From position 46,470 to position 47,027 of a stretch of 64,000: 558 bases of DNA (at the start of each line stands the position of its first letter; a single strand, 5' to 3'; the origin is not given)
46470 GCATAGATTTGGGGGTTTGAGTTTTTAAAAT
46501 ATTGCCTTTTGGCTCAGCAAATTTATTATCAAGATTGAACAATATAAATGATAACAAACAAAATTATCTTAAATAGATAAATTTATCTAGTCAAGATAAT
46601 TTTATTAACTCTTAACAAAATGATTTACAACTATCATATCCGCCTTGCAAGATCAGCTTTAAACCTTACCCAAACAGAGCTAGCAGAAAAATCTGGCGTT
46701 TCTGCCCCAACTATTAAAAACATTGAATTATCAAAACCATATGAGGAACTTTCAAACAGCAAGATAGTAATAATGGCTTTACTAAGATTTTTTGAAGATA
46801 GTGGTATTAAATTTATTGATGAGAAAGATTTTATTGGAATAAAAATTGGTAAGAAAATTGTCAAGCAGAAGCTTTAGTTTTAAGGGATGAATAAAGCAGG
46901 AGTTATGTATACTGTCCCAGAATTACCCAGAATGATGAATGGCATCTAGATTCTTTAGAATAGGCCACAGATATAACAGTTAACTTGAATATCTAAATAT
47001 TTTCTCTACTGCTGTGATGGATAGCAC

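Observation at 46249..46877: Duplicated small-protein/XRE divergent module placed in front of two different cargo cassettes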

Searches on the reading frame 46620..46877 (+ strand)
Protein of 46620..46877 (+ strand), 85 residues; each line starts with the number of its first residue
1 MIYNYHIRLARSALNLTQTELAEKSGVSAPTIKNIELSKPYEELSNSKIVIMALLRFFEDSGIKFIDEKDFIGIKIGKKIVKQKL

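Call 3: search_protein_families(library=pfam, max_evalue=0.1, proteins=[window:46620-46877:+])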
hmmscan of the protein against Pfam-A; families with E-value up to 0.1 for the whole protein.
window:46620-46877:+ (85 aa): 8 families
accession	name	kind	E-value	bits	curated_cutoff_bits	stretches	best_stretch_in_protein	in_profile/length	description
PF01381.28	HTH_3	-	3.5e-07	30.6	23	1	7-37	1-31/55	Helix-turn-helix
PF12844.13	HTH_19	-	0.00013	22.2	30.2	1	6-38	3-35/64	Helix-turn-helix domain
PF13560.12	HTH_31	-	0.00035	21.3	27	1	7-36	6-35/64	Helix-turn-helix domain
PF13412.12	HTH_24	-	0.0026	17.7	21.9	1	16-33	18-35/48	Winged helix-turn-helix DNA-binding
PF13744.12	HTH_37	-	0.024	14.9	27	1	7-36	23-52/80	Helix-turn-helix domain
PF13413.12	HTH_25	-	0.027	14.7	24.6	1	8-38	3-33/62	Helix-turn-helix domain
PF17762.8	HTH_ParB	-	0.085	13.5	22.6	0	13-35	18-40/102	ParB HTH domain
PF04545.22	Sigma70_r4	-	0.097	12.6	24.1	0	15-36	20-41/50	Sigma-70, region 4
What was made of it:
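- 46620..46877 (+): XRE-A: 85-aa C.Kpn2I-like controller-type HTH protein. HTH_3 at 3.5e-7 (call 3).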

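Call 6: search_protein_families(library=ncbifam, max_evalue=0.1, proteins=[window:46620-46877:+])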
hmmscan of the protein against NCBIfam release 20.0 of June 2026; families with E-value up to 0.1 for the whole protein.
window:46620-46877:+ (85 aa): 9 families
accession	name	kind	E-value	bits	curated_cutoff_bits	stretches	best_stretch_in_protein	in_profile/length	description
TIGR03070.1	couple_hipB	subfamily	4.5e-08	32.9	71.65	1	6-44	6-44/58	type II toxin-antitoxin system Y4mF family antitoxin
TIGR00270.2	TIGR00270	equivalog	0.00011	22.1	110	1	3-39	76-112/159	multiprotein bridging factor aMBF1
NF007271.0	PRK09726.1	equivalog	0.0011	18.9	79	1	6-37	16-47/88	type II toxin-antitoxin system antitoxin HipB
NF041951.1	phage_RstR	subfamily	0.0012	19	80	1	5-39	5-39/108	RstR family transcriptional repressor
NF041265.1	NadS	equivalog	0.0064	16.8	60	1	7-45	35-73/94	NadS family protein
NF053879.1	RNAPolSigSigVBac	equivalog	0.017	14.8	190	1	14-66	78-129/160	RNA polymerase sigma factor SigV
TIGR02612.1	mob_myst_A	hypoth_equivalog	0.022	14.7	122.6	1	7-38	30-61/150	mobile mystery protein A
NF041493.1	MobT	equivalog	0.074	11.8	600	1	10-75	4-67/383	MobT family relaxase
TIGR03830.1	CxxCG_CxxCG_HTH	subfamily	0.084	12.7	61.8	1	5-41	68-104/127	type II TA system antitoxin MqsA family protein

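Call 49: find_homologous_proteins(query=A3, max_evalue=0.00001)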
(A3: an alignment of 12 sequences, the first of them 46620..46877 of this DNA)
Query A3 (12 sequences) (85 aa, profile of the alignment): 4991 proteins with E <= 0.00001 among 6212 candidates; the best 120 are listed.
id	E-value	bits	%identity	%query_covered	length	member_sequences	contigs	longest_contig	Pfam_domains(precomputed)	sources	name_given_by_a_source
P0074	1.0e-37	146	30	86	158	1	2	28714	PF13413.13,PF01381.29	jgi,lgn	jgi:transcriptional regulator with XRE-family HTH domain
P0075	1.3e-37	145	-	-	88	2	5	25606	-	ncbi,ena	-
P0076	1.5e-37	145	30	84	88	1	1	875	PF12844.14,PF01381.29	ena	-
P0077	2.3e-37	145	-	-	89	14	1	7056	PF01381.29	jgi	jgi:ribosome-binding protein aMBF1 (putative translation factor)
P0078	2.7e-37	144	-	-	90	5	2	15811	PF01381.29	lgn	-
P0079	9.4e-37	143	-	-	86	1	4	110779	PF12844.14,PF01381.29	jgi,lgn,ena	jgi:ribosome-binding protein aMBF1 (putative translation factor)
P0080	1.1e-36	142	-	-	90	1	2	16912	PF01381.29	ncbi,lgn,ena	-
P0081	1.8e-36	142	-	-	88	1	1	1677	-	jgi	-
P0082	2.4e-36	141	-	-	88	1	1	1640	-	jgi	-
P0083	2.9e-36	141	-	-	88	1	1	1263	PF01381.29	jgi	-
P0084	3.0e-36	141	30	84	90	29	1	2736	PF01381.29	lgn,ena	-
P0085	6.1e-36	140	-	-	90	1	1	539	PF01381.29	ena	-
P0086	6.3e-36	140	29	89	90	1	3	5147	PF01381.29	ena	-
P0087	9.6e-36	139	-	-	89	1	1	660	-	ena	-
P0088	1.1e-35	139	-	-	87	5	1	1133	PF01381.29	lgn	-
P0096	3.4e-35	138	24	88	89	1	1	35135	PF12844.14,PF01381.29,PF13560.13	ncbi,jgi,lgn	ncbi:MAG: transcriptional regulator with XRE-family HTH domain [Rickettsiales bacterium]|jgi:transcr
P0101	1.4e-34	136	-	-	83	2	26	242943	-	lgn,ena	-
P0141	2.8e-27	112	33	89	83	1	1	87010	PF01381.29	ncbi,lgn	ncbi:MAG: helix-turn-helix transcriptional regulator [Pseudomonadota bacterium]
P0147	3.4e-27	112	30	87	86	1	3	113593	PF12844.14,PF01381.29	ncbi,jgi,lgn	ncbi:MAG: transcriptional regulator with XRE-family HTH domain [Rickettsiales bacterium]|jgi:transcr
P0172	1.8e-26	110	29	88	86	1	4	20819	PF01381.29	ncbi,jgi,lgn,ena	jgi:transcriptional regulator with XRE-family HTH domain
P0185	4.3e-26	108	60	100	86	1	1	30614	PF01381.29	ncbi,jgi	jgi:predicted transcriptional regulator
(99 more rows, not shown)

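Call 50: find_encoding_contigs(protein=P0101, flank=5000, max_places=4)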
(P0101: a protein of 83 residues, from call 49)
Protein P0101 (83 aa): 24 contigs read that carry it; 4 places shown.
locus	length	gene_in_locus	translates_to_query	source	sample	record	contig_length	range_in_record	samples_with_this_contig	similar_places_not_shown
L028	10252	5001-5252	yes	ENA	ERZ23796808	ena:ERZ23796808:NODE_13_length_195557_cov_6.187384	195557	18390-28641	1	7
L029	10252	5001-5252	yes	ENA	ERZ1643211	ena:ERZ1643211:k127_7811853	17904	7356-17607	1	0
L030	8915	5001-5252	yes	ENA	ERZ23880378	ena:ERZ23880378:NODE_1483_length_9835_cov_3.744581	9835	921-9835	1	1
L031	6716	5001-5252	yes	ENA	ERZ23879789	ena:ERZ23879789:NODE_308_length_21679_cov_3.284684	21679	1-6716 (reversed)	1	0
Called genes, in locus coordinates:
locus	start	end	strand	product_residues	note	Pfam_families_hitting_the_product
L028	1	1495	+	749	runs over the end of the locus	-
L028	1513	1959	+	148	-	PF02556:SecB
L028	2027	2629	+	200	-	PF04264:YceI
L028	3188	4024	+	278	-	-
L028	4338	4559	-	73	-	PF13443:HTH_26 (faint)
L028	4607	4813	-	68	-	-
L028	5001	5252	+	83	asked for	-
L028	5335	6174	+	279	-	-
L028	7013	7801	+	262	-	-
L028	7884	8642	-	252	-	-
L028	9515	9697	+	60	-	-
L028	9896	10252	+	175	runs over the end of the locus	PF07751:Abi_2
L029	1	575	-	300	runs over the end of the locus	PF00892:EamA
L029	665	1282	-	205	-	PF01386:Ribosomal_L25p, PF14693:Ribosomal_TL5_C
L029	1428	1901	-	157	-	PF00578:AhpC-TSA, PF08534:Redoxin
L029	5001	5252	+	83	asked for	-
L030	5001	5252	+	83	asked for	-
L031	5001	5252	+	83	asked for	-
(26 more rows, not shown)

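Call 51: find_encoding_contigs(protein=P0141, flank=5000, max_places=2)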
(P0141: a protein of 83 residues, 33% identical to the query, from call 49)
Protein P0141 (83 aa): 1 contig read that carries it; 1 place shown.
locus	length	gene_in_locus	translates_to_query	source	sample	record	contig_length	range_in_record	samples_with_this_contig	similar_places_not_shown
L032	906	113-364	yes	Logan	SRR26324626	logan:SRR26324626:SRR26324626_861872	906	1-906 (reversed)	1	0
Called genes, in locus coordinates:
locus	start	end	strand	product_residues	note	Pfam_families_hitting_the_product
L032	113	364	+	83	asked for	PF01381:HTH_3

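Call 52: find_encoding_contigs(protein=P0147, flank=5000, max_places=2)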
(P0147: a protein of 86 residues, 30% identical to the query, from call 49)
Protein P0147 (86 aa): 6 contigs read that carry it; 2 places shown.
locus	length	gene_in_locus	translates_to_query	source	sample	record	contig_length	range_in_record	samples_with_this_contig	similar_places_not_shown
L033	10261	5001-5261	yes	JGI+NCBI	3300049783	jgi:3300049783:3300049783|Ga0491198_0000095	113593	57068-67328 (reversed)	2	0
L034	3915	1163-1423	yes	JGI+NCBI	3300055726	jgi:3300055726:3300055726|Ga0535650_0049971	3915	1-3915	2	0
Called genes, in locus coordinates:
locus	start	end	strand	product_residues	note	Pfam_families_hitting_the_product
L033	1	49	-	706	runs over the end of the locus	PF00270:DEAD, PF00271:Helicase_C, PF22590:Cas3-like_C_2 (weak)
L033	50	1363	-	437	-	PF10923:BrxC_BrxD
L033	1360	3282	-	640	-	PF15615:TerB_C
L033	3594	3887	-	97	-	-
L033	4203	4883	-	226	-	PF00512:HisKA (weak), PF02518:HATPase_c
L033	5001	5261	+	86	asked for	PF12844:HTH_19 (weak), PF01381:HTH_3 (weak)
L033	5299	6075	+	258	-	PF14022:DUF4238 (weak)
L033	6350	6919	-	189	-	PF13302:Acetyltransf_3, PF13420:Acetyltransf_4, PF00583:Acetyltransf_1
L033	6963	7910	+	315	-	PF07726:AAA_3 (weak), PF07728:AAA_5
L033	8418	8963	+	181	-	PF00227:Proteasome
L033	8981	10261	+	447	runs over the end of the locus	PF04052:TolB_N (weak), PF00930:DPPIV_N (faint), PF26549:Tricorn_N, PF07676:PD40, PF26550:Tricorn_2nd, PF26549:Tricorn_N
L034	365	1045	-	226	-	PF00512:HisKA (weak), PF02518:HATPase_c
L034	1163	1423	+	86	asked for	PF12844:HTH_19 (weak), PF01381:HTH_3 (weak)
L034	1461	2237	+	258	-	PF14022:DUF4238 (weak)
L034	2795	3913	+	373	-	PF01637:ATPase_2 (faint), PF13173:AAA_14, PF13401:AAA_22 (faint), PF13635:DUF4143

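Call 58: search_solved_structures(query=A3, max_evalue=0.001, show_alignments=2)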
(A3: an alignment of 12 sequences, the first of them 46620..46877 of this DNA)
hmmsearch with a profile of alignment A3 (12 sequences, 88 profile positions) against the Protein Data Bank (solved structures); distinct sequences matched with E-value up to 0.001: 34.
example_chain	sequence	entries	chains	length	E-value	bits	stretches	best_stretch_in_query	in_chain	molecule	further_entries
4yba_A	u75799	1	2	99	3.4e-15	59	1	7-78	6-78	Regulatory protein C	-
8tac_A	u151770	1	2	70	2e-09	40.5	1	12-62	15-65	DBP48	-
2mez_A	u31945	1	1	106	3.7e-08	36.5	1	12-62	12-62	Multiprotein Bridging Factor (MBP-like)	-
4yg1_A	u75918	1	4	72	2.6e-07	33.8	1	13-62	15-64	Antitoxin HipB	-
4z5h_A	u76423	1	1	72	2.9e-07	33.6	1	14-62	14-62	Antitoxin HipB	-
4yg4_A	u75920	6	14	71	3.1e-07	33.5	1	14-62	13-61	Antitoxin HipB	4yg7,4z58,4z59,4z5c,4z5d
2wiu_B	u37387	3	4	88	4e-07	33.2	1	13-63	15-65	HTH-TYPE TRANSCRIPTIONAL REGULATOR HIPB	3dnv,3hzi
5k98_B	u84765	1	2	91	4.1e-07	33.1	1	13-63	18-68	Antitoxin HipB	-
9k3w_A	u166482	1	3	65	9.7e-07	31.9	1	13-62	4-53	Transcriptional regulator, PbsX family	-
1sq8_A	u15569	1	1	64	8.2e-06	29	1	11-50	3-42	dh434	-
7t8i_A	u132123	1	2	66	3.9e-05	26.8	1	12-62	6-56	Phage element (ICEBs1)transcriptional regulator (Xre family)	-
3mlf_A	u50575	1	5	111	7.3e-05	25.9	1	14-63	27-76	transcriptional regulator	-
9sf2_A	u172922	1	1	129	8.9e-05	25.6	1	15-73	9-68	Transcriptional regulator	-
6af3_B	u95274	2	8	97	0.00013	25.1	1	8-60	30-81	HigA antitoxin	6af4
1r63_A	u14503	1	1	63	0.00014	25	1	12-50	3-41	REPRESSOR PROTEIN FROM BACTERIOPHAGE 434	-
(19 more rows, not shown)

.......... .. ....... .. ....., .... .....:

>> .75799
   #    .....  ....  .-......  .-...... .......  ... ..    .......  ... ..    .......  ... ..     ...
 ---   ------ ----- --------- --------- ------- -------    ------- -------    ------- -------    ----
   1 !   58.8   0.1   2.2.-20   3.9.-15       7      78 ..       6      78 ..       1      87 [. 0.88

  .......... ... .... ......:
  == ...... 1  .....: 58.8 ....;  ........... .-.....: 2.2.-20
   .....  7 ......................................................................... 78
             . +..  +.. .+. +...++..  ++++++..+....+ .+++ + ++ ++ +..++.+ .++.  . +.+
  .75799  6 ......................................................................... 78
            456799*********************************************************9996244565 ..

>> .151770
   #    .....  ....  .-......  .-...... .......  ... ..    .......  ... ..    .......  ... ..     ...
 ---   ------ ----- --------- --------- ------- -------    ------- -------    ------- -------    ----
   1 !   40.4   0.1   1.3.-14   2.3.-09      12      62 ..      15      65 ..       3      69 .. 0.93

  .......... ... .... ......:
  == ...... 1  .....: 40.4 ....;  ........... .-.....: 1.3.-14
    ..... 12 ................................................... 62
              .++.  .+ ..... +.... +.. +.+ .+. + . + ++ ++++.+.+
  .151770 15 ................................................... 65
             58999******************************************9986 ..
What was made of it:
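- On C.Kpn2I-like controller / XRE family: The profile of 12 module XREs against PDB gives 4YBA at E 3.4e-15, aligning profile positions 7-78 to chain residues 6-78 (call 58).
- The best PDB match is 4YBA (C.Kpn2I), E 3.4e-15, covering the C-terminal G-I/L-x-F extension as well as the HTH (call 58).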

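Call 67: search_protein_families(library=phrogs, max_evalue=0.1, proteins=[L028:4607-4813:-, window:46620-46877:+])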
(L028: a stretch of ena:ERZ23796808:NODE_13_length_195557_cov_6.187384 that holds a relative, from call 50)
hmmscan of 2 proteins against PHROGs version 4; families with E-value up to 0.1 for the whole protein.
L028:4607-4813:- (68 aa): 0 families

window:46620-46877:+ (85 aa): 23 families
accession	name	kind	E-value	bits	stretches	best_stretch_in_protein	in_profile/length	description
phrog_8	-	transcription regulation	4.6e-06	27.3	1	7-39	81-113/346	transcriptional regulator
phrog_5823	-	transcription regulation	5.4e-05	23.5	1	6-36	10-40/404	transcriptional regulator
phrog_3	-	transcription regulation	6.7e-05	23.8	1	6-70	92-150/430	transcriptional repressor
phrog_2104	-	unknown function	7.2e-05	23.9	1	6-37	43-74/103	-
phrog_7950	-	transcription regulation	7.4e-05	23.7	1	3-37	8-42/68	transcriptional repressor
phrog_1373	-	transcription regulation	7.8e-05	23.7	1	7-65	68-119/166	transcriptional regulator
phrog_7241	-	transcription regulation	0.00028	21.9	1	7-39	66-98/122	transcriptional regulator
phrog_11187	-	transcription regulation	0.00052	20.8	1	7-43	12-46/63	transcriptional regulator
phrog_4779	-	transcription regulation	0.00062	21.2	1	7-49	7-49/98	transcriptional regulator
phrog_2439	-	transcription regulation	0.00089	19.2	1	7-59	12-67/367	transcriptional regulator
phrog_6962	-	unknown function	0.00095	20.4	1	5-39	4-38/73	-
phrog_4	-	transcription regulation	0.0011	19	1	7-46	141-174/400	transcriptional repressor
phrog_2339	-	DNA, RNA and nucleotide metabolism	0.0023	18.9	1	6-62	29-79/98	HTH DNA binding protein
phrog_4583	-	transcription regulation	0.0046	18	1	7-35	15-43/81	transcriptional repressor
phrog_4151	-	DNA, RNA and nucleotide metabolism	0.0077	17.1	1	15-48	20-53/154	DNA binding protein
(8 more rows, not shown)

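Call 70: find_encoding_contigs(protein=P0096, flank=5000, max_places=2)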
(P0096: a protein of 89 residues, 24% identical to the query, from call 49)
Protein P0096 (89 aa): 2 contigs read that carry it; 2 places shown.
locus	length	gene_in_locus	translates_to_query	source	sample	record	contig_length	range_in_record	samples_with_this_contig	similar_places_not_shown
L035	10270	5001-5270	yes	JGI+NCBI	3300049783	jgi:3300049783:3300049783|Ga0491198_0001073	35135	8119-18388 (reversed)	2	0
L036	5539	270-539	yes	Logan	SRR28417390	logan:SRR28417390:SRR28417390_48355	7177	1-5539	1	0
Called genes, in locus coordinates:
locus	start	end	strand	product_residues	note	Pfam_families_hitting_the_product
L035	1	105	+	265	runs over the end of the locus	PF01513:NAD_kinase, PF20143:NAD_kinase_C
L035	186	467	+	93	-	PF01197:Ribosomal_L31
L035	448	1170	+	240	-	PF00561:Abhydrolase_1, PF12697:Abhydrolase_6 (weak)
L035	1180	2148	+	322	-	PF00696:AA_kinase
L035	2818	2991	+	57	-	-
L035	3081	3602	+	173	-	PF13310:Virulence_RhuM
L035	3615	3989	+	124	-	PF13310:Virulence_RhuM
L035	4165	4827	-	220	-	PF00512:HisKA, PF02518:HATPase_c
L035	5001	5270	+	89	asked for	PF13560:HTH_31 (weak), PF01381:HTH_3, PF12844:HTH_19 (weak)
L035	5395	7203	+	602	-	PF12161:HsdM_N, PF02384:N6_Mtase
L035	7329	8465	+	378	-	PF13784:Fic_N, PF02661:Fic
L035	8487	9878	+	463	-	PF01420:Methylase_S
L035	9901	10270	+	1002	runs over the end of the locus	PF04313:HSDR_N, PF04851:ResIII, PF00270:DEAD, PF18766:SWI2_SNF2, PF22679:T1R_D3-like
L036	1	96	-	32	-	?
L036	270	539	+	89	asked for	PF13560:HTH_31 (weak), PF01381:HTH_3, PF12844:HTH_19 (weak)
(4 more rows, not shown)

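Call 71: find_encoding_contigs(protein=P0185, flank=5000, max_places=2)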
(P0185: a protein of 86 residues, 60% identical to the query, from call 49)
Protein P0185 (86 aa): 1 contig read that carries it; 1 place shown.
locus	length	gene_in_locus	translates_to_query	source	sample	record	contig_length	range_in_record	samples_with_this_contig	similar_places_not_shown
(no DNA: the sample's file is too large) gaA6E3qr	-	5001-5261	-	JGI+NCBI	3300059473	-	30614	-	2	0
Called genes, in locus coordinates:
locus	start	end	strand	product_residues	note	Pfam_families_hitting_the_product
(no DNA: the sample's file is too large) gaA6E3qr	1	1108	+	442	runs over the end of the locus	PF01593:Amino_oxidase, PF03486:HI0933_like (faint), PF07992:Pyr_redox_2 (weak), PF13450:NAD_binding_8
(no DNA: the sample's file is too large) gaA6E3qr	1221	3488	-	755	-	PF07690:MFS_1, PF00854:PTR2, PF05168:HEPN (weak)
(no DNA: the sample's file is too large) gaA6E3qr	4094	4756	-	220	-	PF00512:HisKA (weak), PF02518:HATPase_c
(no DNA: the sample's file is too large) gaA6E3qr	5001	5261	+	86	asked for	PF01381:HTH_3 (weak)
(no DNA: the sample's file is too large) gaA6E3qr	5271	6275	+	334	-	PF13271:DUF4062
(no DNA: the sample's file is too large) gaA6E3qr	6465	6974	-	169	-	-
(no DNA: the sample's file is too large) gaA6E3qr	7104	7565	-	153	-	-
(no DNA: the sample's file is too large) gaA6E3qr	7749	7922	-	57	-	PF04383:KilA-N (weak)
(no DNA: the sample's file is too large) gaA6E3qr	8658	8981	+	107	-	PF12441:CopG_antitoxin (faint)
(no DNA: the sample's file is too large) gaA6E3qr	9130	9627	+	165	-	PF06445:GyrI-like, PF14526:Cass2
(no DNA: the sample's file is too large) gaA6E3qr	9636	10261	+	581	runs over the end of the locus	PF00920:ILVD_EDD_N, PF24877:ILV_EDD_C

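Call 72: find_encoding_contigs(protein=P0172, flank=5000, max_places=3)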
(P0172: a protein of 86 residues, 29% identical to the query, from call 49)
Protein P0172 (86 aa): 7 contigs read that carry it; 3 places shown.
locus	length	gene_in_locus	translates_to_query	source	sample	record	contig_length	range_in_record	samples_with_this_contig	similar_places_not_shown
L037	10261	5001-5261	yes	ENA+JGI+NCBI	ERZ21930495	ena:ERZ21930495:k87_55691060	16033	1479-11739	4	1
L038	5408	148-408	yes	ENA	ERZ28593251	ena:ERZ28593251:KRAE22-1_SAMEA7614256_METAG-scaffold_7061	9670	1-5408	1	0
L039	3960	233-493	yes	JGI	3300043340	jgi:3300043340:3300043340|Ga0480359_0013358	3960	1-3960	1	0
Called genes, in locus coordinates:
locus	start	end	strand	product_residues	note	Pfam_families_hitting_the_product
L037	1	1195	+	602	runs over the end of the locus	-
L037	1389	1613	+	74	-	-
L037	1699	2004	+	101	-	PF22324:HTH_91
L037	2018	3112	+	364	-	PF09250:Prim-Pol, PF08708:PriCT_1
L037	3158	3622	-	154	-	-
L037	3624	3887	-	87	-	-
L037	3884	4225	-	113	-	-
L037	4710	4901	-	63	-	-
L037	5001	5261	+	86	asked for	PF01381:HTH_3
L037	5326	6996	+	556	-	PF04326:SLFN_AlbA_2, PF13749:HATPase_c_4 (faint)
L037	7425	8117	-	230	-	PF22935:RM44_endonuclase (faint), PF14622:Ribonucleas_3_3, PF00636:Ribonuclease_3, PF00035:dsrm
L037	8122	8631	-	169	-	PF13411:MerR_1, PF00376:MerR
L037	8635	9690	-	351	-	PF01594:AI-2E_transport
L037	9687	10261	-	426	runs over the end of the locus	PF09839:DUF2066 (weak)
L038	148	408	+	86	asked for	PF01381:HTH_3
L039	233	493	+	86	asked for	PF01381:HTH_3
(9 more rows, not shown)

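Call 78: find_homologous_proteins(query=L035:4165-4827:-, max_evalue=1e-10)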
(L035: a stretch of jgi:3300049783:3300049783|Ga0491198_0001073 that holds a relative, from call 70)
Query L035:4165-4827:- (220 aa): 396 proteins with E <= 1e-10 among 1791 candidates; the best 120 are listed.
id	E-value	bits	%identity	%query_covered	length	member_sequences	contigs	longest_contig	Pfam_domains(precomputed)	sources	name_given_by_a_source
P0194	2.4e-128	444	94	95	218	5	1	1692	PF02518.32,PF00512.32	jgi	jgi:two-component system CAI-1 autoinducer sensor kinase/phosphatase CqsS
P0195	1.7e-122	425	90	96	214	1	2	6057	PF02518.32,PF00512.32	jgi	jgi:two-component system, CAI-1 autoinducer sensor kinase/phosphatase CqsS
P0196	6.5e-113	394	82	98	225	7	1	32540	PF02518.32,PF00512.32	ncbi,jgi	ncbi:MAG: signal transduction histidine kinase [Rickettsiales bacterium]|jgi:signal transduction his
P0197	1.7e-110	386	81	98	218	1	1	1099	PF02518.32,PF00512.32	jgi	jgi:two-component system CAI-1 autoinducer sensor kinase/phosphatase CqsS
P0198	5.8e-110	384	80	100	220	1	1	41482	PF02518.32,PF00512.32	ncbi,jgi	ncbi:MAG: two-component system CAI-1 autoinducer sensor kinase/phosphatase CqsS [Rickettsiales bacte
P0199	1.5e-109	383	78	100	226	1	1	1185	PF02518.32,PF00512.32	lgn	-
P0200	3.2e-109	382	79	100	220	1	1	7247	PF02518.32,PF00512.32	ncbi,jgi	ncbi:MAG: signal transduction histidine kinase [Rickettsiales bacterium]|jgi:signal transduction his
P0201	1.0e-108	380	78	100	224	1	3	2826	PF02518.32,PF00512.32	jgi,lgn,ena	-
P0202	1.7e-108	379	76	100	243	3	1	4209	PF02518.32,PF00512.32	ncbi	ncbi:MAG: two-component system CAI-1 autoinducer sensor kinase/phosphatase CqsS [Rickettsiales bacte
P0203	1.2e-107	376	75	100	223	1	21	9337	PF02518.32,PF00512.32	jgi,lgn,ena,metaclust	jgi:signal transduction histidine kinase|metaclust:\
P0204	8.5e-107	374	75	100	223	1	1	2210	PF02518.32,PF00512.32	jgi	-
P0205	1.1e-106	373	75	100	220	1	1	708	PF02518.32,PF00512.32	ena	-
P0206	1.2e-106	373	75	100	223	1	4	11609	PF02518.32,PF00512.32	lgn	-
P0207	1.5e-106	373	77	96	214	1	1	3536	PF02518.32,PF00512.32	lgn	-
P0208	1.8e-106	373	78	95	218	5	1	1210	PF02518.32,PF00512.32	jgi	jgi:two-component system CAI-1 autoinducer sensor kinase/phosphatase CqsS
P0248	2.7e-95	336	67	100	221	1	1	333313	PF02518.32,PF00512.32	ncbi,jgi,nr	ncbi:MAG: hypothetical protein K0R25_1216 [Rickettsiaceae bacterium]|jgi:signal transduction histidi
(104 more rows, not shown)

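Call 85: find_encoding_contigs(protein=P0248, flank=5000, max_places=2)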
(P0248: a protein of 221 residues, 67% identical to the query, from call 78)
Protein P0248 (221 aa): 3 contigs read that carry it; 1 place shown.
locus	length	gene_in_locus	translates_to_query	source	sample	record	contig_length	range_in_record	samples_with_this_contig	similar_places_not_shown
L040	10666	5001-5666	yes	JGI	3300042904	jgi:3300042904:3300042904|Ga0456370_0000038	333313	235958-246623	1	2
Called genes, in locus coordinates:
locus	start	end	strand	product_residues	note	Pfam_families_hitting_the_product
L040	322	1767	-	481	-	PF04326:SLFN_AlbA_2, PF13749:HATPase_c_4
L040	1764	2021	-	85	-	PF13310:Virulence_RhuM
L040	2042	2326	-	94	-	-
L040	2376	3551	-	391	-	-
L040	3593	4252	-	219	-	PF12796:Ank_2, PF13857:Ank_5, PF00023:Ank, PF13606:Ank_3 (weak), PF13637:Ank_4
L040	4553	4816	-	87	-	-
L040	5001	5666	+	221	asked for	PF00512:HisKA (weak), PF02518:HATPase_c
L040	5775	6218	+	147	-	-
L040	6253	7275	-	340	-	PF00589:Phage_integrase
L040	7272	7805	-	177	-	-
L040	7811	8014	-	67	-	PF05930:Phage_AlpA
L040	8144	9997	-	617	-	PF28123:DUF8370, PF28130:DUF8371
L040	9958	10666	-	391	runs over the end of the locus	PF13356:Arm-DNA-bind_3, PF22022:Phage_int_M, PF00589:Phage_integrase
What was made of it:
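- L040 shows the same backbone after the kinase (call 85).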
